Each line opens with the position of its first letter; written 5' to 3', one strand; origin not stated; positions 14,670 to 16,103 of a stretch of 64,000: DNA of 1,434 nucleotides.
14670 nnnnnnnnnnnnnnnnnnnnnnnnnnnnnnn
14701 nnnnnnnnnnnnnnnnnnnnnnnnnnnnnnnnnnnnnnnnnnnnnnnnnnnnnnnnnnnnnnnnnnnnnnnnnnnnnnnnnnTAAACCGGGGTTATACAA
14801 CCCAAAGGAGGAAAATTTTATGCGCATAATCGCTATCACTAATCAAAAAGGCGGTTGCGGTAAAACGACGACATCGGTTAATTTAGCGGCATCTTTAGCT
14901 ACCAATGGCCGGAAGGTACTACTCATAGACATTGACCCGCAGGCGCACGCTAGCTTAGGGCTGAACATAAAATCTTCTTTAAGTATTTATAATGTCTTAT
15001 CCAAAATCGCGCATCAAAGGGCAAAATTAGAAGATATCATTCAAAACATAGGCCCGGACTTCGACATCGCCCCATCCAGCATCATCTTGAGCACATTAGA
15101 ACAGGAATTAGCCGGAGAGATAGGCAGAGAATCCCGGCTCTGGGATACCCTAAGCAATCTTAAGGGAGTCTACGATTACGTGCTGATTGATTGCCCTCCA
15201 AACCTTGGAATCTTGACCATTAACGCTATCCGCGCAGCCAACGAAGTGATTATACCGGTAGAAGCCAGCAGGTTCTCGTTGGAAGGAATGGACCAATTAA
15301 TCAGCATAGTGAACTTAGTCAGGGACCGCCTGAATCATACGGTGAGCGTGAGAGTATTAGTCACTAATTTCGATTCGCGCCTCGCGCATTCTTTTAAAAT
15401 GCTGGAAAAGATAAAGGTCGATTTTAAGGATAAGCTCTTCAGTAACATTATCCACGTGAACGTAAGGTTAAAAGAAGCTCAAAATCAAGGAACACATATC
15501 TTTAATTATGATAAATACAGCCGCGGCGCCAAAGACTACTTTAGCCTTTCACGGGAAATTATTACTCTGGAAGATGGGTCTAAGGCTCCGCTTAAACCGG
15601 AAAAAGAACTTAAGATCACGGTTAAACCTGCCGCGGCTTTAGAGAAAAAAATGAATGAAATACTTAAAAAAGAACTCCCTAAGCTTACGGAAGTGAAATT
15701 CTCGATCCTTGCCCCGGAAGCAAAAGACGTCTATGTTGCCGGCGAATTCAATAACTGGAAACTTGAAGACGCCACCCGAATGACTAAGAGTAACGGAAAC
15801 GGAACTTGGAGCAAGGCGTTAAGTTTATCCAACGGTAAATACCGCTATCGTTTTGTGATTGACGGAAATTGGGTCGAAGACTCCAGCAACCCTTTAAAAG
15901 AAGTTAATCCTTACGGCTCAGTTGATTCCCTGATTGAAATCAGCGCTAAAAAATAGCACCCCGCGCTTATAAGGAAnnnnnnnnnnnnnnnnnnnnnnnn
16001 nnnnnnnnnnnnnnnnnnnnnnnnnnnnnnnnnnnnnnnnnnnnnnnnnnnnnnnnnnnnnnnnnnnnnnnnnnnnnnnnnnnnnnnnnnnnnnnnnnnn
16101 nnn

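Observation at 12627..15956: ParA/MinD ATPase fused to a CBM48 glycogen-binding module, in a GH57 glucan-enzyme cluster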

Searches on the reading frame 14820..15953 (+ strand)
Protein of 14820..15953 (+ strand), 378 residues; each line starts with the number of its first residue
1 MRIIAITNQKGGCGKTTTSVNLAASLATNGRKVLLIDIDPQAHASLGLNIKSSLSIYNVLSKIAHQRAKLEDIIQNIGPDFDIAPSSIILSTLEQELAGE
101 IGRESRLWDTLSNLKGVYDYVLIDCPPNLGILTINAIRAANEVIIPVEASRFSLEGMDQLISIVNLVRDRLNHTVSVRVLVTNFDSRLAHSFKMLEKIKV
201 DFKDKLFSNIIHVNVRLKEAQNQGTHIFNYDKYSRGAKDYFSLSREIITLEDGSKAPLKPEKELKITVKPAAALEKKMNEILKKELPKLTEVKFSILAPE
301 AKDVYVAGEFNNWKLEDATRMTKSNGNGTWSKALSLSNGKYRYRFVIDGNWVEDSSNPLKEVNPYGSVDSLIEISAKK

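Call 3: search_protein_families(library=pfam, proteins=[window:14820-15953:+], max_evalue=0.01)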
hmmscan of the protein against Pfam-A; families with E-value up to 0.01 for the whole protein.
window:14820-15953:+ (378 aa): 12 families
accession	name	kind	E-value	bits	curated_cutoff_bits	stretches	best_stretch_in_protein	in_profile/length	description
PF13614.12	AAA_31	-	1.6e-55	188.3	27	1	1-176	1-176/177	AAA domain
PF01656.29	CbiA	-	2.4e-20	73.2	25.4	1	4-225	1-123/125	CobQ/CobB/MinD/ParA nucleotide binding domain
PF16561.11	AMPK1_CBM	-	3e-13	50.2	26.8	1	300-377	10-82/85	Glycogen recognition site of AMP-activated protein kinase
PF09140.17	MipZ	-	3.2e-11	43.5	20.7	1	3-152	2-134/262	ATPase MipZ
PF06564.18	CBP_BcsQ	-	6.5e-11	42.6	21.3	1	1-240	1-226/234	Cellulose biosynthesis protein BcsQ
PF00142.24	Fer4_NifH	-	2.5e-10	40.7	25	1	4-75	3-75/271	4Fe-4S iron sulfur cluster binding proteins, NifH/frxC family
PF10609.15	ParA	-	5.5e-10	39.5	27.1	1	2-39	4-41/246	NUBPL iron-transfer P-loop NTPase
PF02922.24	CBM_48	-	3.9e-08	33.9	22.4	1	288-351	10-72/83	Carbohydrate-binding module 48 (Isoamylase N-terminal domain)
PF02374.21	ArsA_ATPase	-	2.2e-07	30.8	24.3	1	1-43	1-41/305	Anion-transporting ATPase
PF22058.2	X25_BaPul_like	-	3.7e-05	24.2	27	1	308-354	13-59/87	Pullulanase X25 domain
PF07015.17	VirC1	-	0.00012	21.9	24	1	1-39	1-39/231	VirC1 protein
PF16760.10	CBM53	-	0.00084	20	27.6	1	296-337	7-49/57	Starch/carbohydrate-binding module (family 53)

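Call 4: search_protein_families(library=ncbifam, proteins=[window:14820-15953:+], max_evalue=0.01)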
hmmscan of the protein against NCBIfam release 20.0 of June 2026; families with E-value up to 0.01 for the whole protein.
window:14820-15953:+ (378 aa): 42 families (the best 25 are shown)
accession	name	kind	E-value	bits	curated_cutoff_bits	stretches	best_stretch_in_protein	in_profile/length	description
NF041546.1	ParA_partition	equivalog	1.7e-32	112.6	180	2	3-82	1-78/203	ParA family partition ATPase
TIGR03453.1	partition_RepA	equivalog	5.3e-31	107.8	348.45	1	2-229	105-352/387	plasmid partitioning protein RepA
NF041283.1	PrgP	equivalog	2.1e-24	86.4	400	1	2-231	3-242/297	ParA superfamily DNA segregation protein PrgP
TIGR01969.1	minD_arch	subfamily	3.9e-22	78.6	201.75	1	2-258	1-241/251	cell division ATPase MinD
TIGR03371.1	cellulose_yhjQ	equivalog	5e-21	75.3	157.85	1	1-245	1-239/246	cellulose biosynthesis protein BcsQ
NF010443.0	PRK13869.1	subfamily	5.3e-21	74.9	446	1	2-210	122-350/405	plasmid-partitioning protein RepA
NF010259.0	PRK13705.1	equivalog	4.1e-20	72.1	725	1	3-222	108-343/388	plasmid-partitioning protein SopA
TIGR01968.1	minD_bact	equivalog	4.5e-18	65.5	212.9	1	2-248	2-237/261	septum site-determining protein MinD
TIGR01007.1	eps_fam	subfamily_domain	1.5e-13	50.8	108.05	1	2-150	18-161/204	polysaccharide biosynthesis tyrosine autokinase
TIGR03018.1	pepcterm_TyrKin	hypoth_equivalog_domain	3.2e-11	42.9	230.65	1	3-164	37-196/207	XrtA-associated tyrosine autokinase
TIGR01287.1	nifH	equivalog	7.4e-10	38.6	394.35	1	9-75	7-74/275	nitrogenase iron protein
NF047398.1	AAA_KGGVGR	domain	1.5e-09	38.5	90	1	1-160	2-185/190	KGGVGR-motif variant AAA ATPase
NF009701.0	PRK13230.1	subfamily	1.5e-09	37.3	350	1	3-76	3-76/291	nitrogenase reductase-like protein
NF052315.1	T9SS_plug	equivalog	5.6e-09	35.5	100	1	291-349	281-343/385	type IX secretion system plug protein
NF008079.0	PRK10818.1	equivalog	1.1e-08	34.8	508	1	2-195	3-194/270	septum site-determining protein MinD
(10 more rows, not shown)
